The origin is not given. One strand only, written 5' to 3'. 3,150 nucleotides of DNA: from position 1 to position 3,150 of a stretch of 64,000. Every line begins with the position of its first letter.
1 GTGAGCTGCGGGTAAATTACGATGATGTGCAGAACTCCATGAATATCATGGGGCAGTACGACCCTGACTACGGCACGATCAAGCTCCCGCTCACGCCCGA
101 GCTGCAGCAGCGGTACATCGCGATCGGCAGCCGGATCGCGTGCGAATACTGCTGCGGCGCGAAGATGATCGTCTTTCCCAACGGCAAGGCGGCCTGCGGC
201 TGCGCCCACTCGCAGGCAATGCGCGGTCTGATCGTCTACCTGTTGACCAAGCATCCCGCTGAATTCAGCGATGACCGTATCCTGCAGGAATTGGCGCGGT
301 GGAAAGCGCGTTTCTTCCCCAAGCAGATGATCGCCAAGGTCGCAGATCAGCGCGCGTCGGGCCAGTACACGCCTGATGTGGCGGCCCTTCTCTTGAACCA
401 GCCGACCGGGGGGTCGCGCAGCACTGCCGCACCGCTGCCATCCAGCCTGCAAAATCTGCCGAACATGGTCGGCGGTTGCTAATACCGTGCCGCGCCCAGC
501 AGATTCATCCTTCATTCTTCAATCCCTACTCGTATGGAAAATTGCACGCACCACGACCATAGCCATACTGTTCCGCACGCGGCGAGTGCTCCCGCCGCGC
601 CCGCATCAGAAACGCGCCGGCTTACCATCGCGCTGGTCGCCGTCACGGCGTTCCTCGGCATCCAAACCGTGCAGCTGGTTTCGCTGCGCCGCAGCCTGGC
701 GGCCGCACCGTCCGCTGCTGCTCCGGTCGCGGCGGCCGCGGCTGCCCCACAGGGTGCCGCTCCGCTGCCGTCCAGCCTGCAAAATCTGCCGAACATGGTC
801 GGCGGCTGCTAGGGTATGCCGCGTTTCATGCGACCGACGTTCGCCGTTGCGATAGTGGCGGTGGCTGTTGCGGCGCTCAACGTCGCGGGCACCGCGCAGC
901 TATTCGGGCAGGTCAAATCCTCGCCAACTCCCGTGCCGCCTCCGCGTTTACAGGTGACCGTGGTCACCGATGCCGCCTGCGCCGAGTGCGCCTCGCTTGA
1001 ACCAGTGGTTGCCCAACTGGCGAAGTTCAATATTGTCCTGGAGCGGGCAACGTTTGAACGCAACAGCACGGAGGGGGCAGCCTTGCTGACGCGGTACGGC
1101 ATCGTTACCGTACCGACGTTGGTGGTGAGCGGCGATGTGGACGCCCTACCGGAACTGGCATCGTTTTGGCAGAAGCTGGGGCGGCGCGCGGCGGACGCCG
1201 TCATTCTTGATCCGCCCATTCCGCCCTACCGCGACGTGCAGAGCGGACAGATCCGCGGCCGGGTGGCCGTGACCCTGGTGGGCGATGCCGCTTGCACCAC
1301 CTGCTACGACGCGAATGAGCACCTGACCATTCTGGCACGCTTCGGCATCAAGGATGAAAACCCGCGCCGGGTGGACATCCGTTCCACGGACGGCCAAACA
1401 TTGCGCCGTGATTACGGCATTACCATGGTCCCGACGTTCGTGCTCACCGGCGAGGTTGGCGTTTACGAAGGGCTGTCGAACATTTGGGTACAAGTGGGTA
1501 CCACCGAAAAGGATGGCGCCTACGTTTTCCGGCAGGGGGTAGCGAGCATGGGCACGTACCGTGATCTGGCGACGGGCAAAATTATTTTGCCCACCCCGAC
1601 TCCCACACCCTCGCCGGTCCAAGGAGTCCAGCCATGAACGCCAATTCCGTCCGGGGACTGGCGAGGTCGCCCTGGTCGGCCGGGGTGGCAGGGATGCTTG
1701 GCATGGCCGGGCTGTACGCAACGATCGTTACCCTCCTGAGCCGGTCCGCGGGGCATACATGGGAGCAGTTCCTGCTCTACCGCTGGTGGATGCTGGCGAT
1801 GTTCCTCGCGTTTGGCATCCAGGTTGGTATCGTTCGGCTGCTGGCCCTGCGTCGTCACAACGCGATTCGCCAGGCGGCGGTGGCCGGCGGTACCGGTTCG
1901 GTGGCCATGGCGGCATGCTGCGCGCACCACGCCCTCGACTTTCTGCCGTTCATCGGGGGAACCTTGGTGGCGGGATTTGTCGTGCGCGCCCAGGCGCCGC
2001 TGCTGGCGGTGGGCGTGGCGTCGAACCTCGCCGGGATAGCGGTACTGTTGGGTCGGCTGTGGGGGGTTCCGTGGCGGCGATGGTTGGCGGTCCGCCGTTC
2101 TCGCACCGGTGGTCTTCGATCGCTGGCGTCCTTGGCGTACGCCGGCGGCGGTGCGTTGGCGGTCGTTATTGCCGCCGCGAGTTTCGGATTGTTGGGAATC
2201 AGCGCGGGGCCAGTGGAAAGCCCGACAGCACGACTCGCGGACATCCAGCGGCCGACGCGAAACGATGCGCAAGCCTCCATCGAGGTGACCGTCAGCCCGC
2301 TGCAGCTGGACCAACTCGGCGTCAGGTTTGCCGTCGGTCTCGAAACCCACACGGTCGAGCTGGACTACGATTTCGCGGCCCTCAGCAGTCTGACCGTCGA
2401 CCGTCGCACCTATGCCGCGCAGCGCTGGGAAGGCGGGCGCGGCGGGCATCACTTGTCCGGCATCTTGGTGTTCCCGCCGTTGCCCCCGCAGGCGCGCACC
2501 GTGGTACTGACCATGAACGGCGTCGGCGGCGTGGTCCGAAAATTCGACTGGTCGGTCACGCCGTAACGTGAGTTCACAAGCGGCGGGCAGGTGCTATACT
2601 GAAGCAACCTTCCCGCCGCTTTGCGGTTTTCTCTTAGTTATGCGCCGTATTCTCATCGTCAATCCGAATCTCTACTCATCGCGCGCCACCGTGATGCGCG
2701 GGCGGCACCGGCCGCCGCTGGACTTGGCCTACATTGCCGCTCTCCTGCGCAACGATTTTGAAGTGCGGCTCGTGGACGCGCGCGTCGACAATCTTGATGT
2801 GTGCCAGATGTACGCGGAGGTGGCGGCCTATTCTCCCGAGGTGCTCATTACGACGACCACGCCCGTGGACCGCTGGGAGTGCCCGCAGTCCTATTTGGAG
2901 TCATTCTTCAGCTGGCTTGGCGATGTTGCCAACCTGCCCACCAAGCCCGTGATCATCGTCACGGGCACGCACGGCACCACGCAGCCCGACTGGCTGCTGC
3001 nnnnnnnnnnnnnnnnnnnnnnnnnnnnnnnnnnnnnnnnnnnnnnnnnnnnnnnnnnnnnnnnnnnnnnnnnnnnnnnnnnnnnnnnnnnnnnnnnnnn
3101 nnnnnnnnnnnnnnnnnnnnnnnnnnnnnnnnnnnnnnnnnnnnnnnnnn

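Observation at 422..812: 55-nt direct repeat gives two different proteins the same tail ...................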

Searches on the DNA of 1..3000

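Call 68: search_rna_families(source=window, start=1, end=3000, threshold=evalue, max_evalue=1)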
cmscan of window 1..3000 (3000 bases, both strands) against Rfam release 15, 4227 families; matches with E-value up to 1: 0.
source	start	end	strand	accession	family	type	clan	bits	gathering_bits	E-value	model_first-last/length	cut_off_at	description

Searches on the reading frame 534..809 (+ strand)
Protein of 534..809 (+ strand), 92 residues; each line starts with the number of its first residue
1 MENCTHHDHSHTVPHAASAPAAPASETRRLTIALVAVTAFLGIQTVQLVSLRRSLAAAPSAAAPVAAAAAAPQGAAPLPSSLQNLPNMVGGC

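Call 5: search_protein_families(library=pfam, proteins=[window:534-809:+], max_evalue=0.1)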
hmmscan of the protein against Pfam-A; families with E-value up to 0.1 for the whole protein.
window:534-809:+ (92 aa): 0 families

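Call 11: search_protein_families(library=ncbifam, proteins=[window:534-809:+], max_evalue=1)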
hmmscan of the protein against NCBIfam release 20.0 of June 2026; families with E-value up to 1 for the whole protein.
window:534-809:+ (92 aa): 1 family
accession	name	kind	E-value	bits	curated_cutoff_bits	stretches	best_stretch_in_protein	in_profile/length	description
NF040486.1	SrfA_fam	subfamily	0.27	10.6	150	1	12-86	204-281/438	SrfA family protein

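Call 28: find_homologous_proteins(query=window:534-809:+, max_evalue=10)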
Query window:534-809:+ (92 aa): 8 proteins with E <= 10 among 374 candidates.
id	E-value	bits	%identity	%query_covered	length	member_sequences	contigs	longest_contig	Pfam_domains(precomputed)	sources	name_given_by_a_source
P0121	5.6e-28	114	71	95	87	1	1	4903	-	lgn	-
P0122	3.4e-27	112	70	95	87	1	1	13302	-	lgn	-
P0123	5.1e-15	73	49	100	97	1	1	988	-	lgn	-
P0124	4.5e-13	67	48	100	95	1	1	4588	-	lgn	-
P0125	4.5e-12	64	49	99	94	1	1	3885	-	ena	-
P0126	2.1e-6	46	93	16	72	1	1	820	-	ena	-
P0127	3.9e-5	42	65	34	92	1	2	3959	-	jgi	jgi:hypothetical protein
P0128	1.6e-2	33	43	73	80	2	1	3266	-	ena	-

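Call 40: search_protein_representatives(alignment_id=A2)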
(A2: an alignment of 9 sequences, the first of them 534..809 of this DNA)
Query: 9 sequences, 87 profile positions. Proteins with E-value up to 0.001 (for the whole library): 531; up to 1e-10: 58; up to 1e-30: 1. The best 150 are listed.
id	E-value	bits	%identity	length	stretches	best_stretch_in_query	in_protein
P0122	2.3e-36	140.4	-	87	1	1-87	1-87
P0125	6.7e-26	106.8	-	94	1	2-87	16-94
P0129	3.7e-19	85.2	-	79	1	14-87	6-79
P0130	5.5e-18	81.5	-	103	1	15-87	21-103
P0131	2.8e-17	79.2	-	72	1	14-87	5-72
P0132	2.4e-15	73.0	-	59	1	30-87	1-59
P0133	5.8e-15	71.8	-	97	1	2-87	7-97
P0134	1.4e-14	70.5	-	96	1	4-87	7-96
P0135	5.1e-14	68.8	-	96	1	4-87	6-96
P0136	5.2e-14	68.7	-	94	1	12-87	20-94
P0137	1.0e-13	67.8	-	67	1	22-87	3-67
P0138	1.9e-13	67.0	-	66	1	23-87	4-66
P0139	3.0e-13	66.3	-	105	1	24-87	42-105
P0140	4.6e-13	65.7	-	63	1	23-87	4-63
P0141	9.9e-13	64.6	-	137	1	9-87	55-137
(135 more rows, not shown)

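Call 54: predict_structure(alignment_id=A3)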
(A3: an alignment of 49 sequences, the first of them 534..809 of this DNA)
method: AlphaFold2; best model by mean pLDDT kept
length: 92 residues; sequences in the alignment: 49
mean_pLDDT: 72.0   pTM: 0.37
mean pLDDT of the five models: 72.0, 71.8, 71.3, 70.4, 69.0
residues with pLDDT >= 90: 25; 70-90: 15; 50-70: 46; < 50: 6
segments of 3 or more residues with pLDDT < 50: none
pLDDT, mean of each block of 10 residues (from residue 1): 57 67 82 97 96 82 55 56 60 57
secondary structure, 60 per line:
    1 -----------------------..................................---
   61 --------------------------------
elements in order: H24-57
